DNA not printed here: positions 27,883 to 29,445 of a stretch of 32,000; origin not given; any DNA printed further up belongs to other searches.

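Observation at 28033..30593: SAMHD1-type HD phosphohydrolase apparently translationally coupled to a short TLC (nucleotide-transporter-family) permease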

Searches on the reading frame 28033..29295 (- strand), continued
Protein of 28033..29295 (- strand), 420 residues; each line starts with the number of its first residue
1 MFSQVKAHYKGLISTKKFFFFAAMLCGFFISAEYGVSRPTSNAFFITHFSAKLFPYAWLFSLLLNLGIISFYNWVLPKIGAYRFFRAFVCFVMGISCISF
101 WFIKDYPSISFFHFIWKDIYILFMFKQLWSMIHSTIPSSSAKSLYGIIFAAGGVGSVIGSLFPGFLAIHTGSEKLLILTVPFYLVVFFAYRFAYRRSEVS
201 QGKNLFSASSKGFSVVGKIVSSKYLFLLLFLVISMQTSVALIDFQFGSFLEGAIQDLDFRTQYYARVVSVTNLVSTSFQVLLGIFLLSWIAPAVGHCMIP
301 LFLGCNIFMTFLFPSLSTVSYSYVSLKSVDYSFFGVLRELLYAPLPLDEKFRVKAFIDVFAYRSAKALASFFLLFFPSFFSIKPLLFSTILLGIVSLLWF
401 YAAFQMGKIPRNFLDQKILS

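Call 57: predict_structure(alignment_id=A1)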
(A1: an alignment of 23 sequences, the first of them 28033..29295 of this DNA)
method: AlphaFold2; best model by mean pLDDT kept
length: 420 residues; sequences in the alignment: 23
mean_pLDDT: 86.7   pTM: 0.87
mean pLDDT of the five models: 86.7, 85.3, 84.5, 84.3, 83.8
residues with pLDDT >= 90: 231; 70-90: 148; 50-70: 27; < 50: 14
segments of 3 or more residues with pLDDT < 50: 202-204, 207-213, 417-420
pLDDT, mean of each block of 10 residues (from residue 1): 81 90 96 96 97 95 87 84 92 95 95 91 88 81 79 95 96 95 97 86 48 70 90 92 96 97 97 89 69 77 88 94 90 71 73 80 89 89 92 93 87 54
secondary structure, 60 per line:
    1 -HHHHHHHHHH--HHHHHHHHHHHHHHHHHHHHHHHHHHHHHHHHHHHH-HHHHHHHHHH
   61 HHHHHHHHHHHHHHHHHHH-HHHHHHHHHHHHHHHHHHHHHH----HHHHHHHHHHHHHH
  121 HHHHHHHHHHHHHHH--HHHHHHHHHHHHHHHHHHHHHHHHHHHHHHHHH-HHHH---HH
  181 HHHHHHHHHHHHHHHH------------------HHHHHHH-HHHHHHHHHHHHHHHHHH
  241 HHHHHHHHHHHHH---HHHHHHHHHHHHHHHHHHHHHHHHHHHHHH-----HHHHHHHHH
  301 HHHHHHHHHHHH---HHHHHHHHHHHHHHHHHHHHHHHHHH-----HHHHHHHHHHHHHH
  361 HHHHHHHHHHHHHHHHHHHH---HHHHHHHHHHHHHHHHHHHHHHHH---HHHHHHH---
elements in order: H2-11 H14-49 H51-79 H81-102 H107-135 H138-170 H172-175 H179-196 H215-221 H223-253 H257-286 H292-312 H316-341 H347-380 H384-407 H411-417
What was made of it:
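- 28033..29295 (-): SnNTT4-clade member of the NTT/TLC carrier superfamily, 420 aa, 12 predicted transmembrane helices. AF2 model: pLDDT 86.7, pTM 0.87, 12 long helices (call 57).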

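Call 60: fold_search(model_id=the predicted structure, library=pdb)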
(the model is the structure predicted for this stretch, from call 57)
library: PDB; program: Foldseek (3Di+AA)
matches with E <= 10: 610; with E <= 0.001: 264
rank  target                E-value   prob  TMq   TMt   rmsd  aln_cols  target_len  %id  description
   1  9j3l_A                1.6e-09  1.00  0.81  0.72   4.2       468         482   17  ATP bound Arabidopsis ATP/ADP translocator AtNTT1 (released 2025-03-19)
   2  9j3m_A                3.3e-09  1.00  0.80  0.71   4.5       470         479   16  ADP/Pi bound Arabidopsis ATP/ADP translocator AtNTT1 (released 2025-03-19)
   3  9j3n_A                4.2e-08  1.00  0.75  0.65   5.9       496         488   16  ATP bound Chlamydia pneumoniae ATP/ADP translocator NTT1(Inward open state) (released 2025-03-19)
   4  8xo9                  4.9e-07  1.00  0.68  0.72   5.3       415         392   14  VMAT2 complex with noradrenaline in cytosol-facing state (released 2024-05-08)
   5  9j3j_A                7.6e-07  1.00  0.62  0.55   7.2       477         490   16  Arabidopsis ATP/ADP translocator AtNTT1 (released 2025-03-19)
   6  9giu                  1.0e-06  1.00  0.64  0.56   6.9       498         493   12  Cryo-EM structure of human SLC45A4 in detergent (released 2025-07-30)
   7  9ghz                  1.4e-06  1.00  0.66  0.57   6.8       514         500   12  Cryo-EM structure of human SLC45A4 in lipid nanodiscs (released 2025-07-30)
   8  9j3o_A                1.6e-06  1.00  0.62  0.55   7.5       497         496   15  Chlamydia pneumoniae ATP/ADP translocator NTT1(Outward open state) (released 2025-03-19)
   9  8tgl_B                3.5e-06  1.00  0.65  0.70   5.7       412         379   11  VMAT1 dimer with norepinephrine and reserpine (released 2024-03-20)
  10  8jtc                  3.6e-06  1.00  0.69  0.73   5.0       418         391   13  Human VMAT2 complex with reserpine (released 2023-11-29)
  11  8tgm_A                4.3e-06  1.00  0.66  0.71   5.1       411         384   11  VMAT1 dimer with reserpine (released 2024-03-20)
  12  8ubx                  5.2e-06  1.00  0.62  0.62   6.0       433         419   10  Ethanolamine-bound FLVCR1 (released 2024-03-27)
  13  9okg                  5.7e-06  1.00  0.56  0.51   9.3       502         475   13  Cryo-EM structure of human SV2A in complex with levetiracetam (released 2025-12-10)
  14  8tgh_B                6.1e-06  1.00  0.67  0.72   5.2       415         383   13  VMAT1 dimer with amphetamine and reserpine (released 2024-03-20)
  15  8wll                  6.6e-06  1.00  0.70  0.75   4.8       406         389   12  Cryo-EM structure of human VMAT2 Y422C, in the presence of reserpine, determined in an inward-facing conformation (released 2024-06-12)
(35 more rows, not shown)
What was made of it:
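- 28033..29295 (-): Foldseek top hits are 9j3l, 9j3m and 9j3n, TM up to 0.81 (call 60).
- The best structural matches are nucleotide-bound NTT1 structures (call 60).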

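Call 68: search_protein_families(library=pfam, proteins=[L001:3049-4359:+, L001:790-2007:-, L001:2060-2569:-, L001:7125-8774:+], max_evalue=0.001)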
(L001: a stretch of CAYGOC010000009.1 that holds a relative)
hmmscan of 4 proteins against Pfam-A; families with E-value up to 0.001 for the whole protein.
L001:3049-4359:+ (436 aa): 1 family
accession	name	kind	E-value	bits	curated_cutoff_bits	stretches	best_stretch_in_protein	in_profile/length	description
PF00293.34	NUDIX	-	1.5e-07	31.9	21.1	1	189-260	4-78/134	NUDIX domain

L001:790-2007:- (405 aa): 3 families
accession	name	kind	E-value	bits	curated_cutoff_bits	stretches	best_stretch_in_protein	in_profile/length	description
PF07690.21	MFS_1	-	1.9e-42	145.9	33.4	2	10-343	1-326/347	Major Facilitator Superfamily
PF12832.13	MFS_1_like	-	1.2e-12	48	25.2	1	53-370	36-361/373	MFS_1 like family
PF00083.30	Sugar_tr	-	2.1e-09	37.2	22.3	1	53-196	48-190/452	Sugar (and other) transporter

L001:2060-2569:- (169 aa): 1 family
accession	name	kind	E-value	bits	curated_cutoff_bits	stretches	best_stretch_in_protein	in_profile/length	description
PF03729.18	DUF308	-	3.8e-15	56.3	25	2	7-77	1-73/73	Short repeat of unknown function (DUF308)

L001:7125-8774:+ (549 aa): 2 families
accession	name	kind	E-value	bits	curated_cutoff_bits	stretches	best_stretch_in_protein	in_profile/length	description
PF03949.21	Malic_M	-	8.3e-92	307.6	23.5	1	260-521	1-258/258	Malic enzyme, NAD binding domain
PF00390.24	malic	-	8.7e-71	237.9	23.1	1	71-250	2-182/182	Malic enzyme, N-terminal domain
